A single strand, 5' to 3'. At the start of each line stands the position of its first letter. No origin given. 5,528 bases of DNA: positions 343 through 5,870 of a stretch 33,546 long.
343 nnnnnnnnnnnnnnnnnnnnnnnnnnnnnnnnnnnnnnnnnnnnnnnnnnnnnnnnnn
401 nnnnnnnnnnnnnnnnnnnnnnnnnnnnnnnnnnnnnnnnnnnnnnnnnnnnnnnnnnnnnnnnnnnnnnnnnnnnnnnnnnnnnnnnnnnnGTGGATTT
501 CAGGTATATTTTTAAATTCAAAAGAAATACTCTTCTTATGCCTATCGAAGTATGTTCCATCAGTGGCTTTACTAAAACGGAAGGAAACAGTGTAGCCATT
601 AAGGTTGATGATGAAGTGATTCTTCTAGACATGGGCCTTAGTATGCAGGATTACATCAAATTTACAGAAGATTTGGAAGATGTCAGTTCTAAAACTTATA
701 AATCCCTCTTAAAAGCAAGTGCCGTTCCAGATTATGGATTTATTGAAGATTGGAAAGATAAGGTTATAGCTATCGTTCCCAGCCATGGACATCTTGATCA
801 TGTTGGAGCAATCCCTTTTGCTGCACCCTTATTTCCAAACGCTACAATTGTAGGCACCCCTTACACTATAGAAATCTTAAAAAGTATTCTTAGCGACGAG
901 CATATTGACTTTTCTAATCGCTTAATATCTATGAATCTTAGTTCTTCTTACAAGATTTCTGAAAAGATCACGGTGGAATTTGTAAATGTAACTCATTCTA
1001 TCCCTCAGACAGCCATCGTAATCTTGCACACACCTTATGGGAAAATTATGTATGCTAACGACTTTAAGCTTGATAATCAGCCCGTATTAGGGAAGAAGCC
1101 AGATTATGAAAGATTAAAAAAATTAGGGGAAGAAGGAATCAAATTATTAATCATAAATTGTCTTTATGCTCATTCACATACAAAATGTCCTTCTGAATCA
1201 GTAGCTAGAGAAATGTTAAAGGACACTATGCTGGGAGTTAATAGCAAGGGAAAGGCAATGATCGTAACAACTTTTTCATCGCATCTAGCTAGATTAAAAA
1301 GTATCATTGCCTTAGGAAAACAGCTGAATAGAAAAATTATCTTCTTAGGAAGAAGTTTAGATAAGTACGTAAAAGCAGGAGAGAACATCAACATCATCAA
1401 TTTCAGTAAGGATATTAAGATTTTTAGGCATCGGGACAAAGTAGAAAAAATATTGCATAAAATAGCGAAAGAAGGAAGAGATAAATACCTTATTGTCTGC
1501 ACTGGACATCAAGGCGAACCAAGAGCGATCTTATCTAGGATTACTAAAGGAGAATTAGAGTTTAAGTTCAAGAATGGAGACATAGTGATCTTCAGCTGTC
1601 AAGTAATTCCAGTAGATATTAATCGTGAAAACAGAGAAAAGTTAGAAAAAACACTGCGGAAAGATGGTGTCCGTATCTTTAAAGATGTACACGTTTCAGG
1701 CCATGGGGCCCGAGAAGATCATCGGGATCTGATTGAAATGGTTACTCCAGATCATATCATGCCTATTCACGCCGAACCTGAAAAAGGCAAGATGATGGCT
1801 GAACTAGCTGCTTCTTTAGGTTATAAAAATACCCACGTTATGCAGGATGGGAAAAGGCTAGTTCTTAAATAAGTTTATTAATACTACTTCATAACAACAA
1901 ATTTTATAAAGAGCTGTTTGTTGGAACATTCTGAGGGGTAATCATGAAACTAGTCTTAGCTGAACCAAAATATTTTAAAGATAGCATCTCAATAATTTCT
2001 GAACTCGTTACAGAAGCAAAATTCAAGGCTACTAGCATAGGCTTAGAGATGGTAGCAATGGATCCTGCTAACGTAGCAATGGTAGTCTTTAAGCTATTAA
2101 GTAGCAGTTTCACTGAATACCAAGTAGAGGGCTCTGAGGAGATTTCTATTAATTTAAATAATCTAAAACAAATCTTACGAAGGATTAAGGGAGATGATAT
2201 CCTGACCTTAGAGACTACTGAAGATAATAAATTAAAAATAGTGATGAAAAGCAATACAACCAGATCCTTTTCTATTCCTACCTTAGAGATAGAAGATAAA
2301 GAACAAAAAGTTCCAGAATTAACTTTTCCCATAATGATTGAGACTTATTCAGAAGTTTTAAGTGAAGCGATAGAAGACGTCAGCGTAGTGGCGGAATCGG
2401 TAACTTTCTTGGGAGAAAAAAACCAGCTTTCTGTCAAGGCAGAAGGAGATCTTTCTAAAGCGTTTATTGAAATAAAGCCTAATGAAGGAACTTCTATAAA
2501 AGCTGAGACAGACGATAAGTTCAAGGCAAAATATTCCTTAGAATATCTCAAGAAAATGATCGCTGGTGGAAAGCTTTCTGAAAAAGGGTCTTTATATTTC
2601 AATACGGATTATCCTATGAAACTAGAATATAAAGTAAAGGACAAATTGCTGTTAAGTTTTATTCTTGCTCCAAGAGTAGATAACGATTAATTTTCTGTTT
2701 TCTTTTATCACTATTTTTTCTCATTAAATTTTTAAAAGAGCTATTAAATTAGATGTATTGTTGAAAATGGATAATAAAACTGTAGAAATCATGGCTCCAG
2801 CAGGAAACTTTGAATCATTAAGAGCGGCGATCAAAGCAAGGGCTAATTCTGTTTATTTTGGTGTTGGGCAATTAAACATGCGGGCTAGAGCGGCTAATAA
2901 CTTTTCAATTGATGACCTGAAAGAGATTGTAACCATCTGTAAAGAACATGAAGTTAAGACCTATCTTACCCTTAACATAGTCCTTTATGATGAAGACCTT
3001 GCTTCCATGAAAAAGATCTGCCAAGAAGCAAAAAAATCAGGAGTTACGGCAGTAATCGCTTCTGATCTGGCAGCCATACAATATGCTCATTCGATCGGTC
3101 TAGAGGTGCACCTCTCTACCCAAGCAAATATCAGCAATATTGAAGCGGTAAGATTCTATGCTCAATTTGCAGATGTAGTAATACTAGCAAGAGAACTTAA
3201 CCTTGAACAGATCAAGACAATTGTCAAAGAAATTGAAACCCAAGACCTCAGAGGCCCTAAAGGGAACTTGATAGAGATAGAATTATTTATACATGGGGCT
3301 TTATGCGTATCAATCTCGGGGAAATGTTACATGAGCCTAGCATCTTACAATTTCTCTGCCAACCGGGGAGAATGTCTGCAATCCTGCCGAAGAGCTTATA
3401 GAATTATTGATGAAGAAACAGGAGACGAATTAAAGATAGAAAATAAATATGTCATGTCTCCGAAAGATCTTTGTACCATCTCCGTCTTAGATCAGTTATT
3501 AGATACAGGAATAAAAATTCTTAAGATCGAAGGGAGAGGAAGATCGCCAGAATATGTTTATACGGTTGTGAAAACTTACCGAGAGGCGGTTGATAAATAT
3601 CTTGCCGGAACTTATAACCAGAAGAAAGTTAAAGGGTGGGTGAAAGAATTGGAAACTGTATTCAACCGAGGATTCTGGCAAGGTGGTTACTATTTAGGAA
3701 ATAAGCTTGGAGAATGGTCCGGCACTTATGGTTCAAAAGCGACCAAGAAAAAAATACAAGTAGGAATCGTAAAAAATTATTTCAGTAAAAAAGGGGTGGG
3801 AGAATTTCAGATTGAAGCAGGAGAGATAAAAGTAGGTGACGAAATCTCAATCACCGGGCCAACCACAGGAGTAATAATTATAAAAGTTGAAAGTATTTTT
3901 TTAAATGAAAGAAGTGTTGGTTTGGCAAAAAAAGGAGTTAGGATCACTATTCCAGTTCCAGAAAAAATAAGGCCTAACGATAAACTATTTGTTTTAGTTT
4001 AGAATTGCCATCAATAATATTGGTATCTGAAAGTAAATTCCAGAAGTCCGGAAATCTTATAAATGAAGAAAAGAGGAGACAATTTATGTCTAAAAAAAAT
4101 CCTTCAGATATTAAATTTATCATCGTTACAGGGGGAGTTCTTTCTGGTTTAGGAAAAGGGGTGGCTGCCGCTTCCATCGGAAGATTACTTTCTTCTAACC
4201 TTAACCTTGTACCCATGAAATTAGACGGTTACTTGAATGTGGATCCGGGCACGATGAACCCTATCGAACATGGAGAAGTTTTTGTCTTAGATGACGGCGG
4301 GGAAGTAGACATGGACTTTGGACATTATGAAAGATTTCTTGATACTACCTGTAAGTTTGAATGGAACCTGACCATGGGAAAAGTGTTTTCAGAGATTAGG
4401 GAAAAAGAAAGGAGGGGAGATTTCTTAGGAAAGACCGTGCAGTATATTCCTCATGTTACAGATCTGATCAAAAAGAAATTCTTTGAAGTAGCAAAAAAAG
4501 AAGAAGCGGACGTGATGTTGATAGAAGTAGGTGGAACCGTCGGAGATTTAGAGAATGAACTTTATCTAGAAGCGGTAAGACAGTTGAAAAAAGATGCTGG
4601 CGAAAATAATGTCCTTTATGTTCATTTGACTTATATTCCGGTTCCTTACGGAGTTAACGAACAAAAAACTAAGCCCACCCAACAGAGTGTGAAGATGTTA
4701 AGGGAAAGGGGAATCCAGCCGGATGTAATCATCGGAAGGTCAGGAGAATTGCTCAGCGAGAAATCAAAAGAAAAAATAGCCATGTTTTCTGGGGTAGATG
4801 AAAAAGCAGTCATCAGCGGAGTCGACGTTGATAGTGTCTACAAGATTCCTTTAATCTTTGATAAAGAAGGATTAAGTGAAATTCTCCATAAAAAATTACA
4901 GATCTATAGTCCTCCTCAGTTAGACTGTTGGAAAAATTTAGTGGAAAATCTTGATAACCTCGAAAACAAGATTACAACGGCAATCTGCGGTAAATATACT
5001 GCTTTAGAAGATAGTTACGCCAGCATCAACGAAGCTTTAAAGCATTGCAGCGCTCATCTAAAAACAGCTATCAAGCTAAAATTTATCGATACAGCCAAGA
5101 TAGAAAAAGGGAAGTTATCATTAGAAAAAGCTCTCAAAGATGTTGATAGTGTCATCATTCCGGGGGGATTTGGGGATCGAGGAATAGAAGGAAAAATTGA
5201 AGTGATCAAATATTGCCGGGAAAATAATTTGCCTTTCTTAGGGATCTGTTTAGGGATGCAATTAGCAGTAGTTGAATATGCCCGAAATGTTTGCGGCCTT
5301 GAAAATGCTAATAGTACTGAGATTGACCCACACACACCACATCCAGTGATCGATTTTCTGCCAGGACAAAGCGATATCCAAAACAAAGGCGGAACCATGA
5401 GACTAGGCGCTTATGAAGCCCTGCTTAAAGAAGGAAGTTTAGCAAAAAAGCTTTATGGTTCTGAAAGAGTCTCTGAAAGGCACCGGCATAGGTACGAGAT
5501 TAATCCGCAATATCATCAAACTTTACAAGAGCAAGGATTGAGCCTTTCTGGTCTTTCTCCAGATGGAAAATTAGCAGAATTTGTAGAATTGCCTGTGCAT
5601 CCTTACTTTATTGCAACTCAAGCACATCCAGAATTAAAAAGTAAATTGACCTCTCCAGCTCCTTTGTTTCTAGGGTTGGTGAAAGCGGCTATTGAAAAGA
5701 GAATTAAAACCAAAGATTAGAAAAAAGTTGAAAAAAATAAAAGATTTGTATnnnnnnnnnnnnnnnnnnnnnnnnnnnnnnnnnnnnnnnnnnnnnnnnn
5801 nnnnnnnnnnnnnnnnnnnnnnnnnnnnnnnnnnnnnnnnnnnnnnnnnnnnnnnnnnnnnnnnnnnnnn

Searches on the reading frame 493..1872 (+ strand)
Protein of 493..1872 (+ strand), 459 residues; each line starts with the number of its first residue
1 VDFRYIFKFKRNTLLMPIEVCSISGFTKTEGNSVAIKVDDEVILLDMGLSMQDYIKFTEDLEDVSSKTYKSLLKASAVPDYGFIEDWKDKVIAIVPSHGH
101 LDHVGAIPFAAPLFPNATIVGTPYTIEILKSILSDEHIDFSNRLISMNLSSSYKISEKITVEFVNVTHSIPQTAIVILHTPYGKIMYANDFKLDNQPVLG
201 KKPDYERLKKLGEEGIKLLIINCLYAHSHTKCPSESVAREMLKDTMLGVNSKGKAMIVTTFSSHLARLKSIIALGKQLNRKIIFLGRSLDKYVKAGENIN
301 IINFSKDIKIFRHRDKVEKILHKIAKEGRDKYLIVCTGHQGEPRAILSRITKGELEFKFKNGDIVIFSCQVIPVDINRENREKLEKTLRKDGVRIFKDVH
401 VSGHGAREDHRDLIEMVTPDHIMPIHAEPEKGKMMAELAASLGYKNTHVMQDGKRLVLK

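Call 6: search_protein_families(library=pfam, proteins=[window:493-1872:+], max_evalue=0.001)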
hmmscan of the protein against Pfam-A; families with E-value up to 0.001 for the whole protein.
window:493-1872:+ (459 aa): 4 families
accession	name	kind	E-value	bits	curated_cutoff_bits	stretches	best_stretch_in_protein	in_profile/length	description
PF22505.1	RNase_J_b_CASP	-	8.8e-25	87.4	27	1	256-374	4-114/126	Ribonuclease J, beta-CASP domain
PF07521.17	RMMBL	-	1.4e-08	35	21.6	1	398-448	10-61/63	Zn-dependent metallo-hydrolase RNA specificity domain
PF12706.13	Lactamase_B_2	-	1.9e-06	28.1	27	1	89-192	27-144/200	Beta-lactamase superfamily domain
PF00753.33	Lactamase_B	-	6.6e-05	23.4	22.7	1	31-131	6-84/196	Metallo-beta-lactamase superfamily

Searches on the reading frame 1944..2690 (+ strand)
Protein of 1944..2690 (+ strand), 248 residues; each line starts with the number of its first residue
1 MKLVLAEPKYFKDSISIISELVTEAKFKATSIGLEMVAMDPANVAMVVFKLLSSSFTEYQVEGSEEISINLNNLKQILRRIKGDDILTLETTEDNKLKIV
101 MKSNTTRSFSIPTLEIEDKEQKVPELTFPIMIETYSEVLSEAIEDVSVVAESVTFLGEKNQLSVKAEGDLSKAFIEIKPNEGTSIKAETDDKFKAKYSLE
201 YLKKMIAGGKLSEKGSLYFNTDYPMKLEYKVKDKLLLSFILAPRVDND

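Call 6: search_protein_families(library=pfam, proteins=[window:1944-2690:+], max_evalue=0.001)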
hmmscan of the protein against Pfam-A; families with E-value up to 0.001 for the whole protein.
window:1944-2690:+ (248 aa): 3 families
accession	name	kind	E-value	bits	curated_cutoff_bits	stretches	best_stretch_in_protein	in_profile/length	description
PF00705.23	PCNA_N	-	7.6e-15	55.2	20.3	1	9-111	10-113/127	Proliferating cell nuclear antigen, N-terminal domain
PF02747.20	PCNA_C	-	8.6e-13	49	23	1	122-243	1-127/128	Proliferating cell nuclear antigen, C-terminal domain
PF04139.18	Rad9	-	0.00071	19.6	25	0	14-166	4-168/253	Rad9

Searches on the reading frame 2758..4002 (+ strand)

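Call 6: search_protein_families(library=pfam, proteins=[window:2758-4002:+], max_evalue=0.001)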
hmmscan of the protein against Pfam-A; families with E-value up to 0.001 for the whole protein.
window:2758-4002:+ (414 aa): 1 family
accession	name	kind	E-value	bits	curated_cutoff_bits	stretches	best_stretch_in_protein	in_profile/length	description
PF01136.24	Peptidase_U32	-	6.7e-70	235.4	22.4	1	83-312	3-228/233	Peptidase family U32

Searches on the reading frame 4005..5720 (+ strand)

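Call 6: search_protein_families(library=pfam, proteins=[window:4005-5720:+], max_evalue=0.001)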
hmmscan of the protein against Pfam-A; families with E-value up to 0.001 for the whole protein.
window:4005-5720:+ (571 aa): 3 families
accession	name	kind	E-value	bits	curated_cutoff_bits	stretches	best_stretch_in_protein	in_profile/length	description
PF06418.20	CTP_synth_N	-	1.3e-108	362.9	26.1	1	37-300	1-265/265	CTP synthase N-terminus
PF00117.34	GATase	-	1.1e-36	126.8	22.8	1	334-560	2-189/190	Glutamine amidotransferase class-I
PF07722.19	Peptidase_C26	-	3.6e-06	27.3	20.5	1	398-543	95-219/219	Peptidase C26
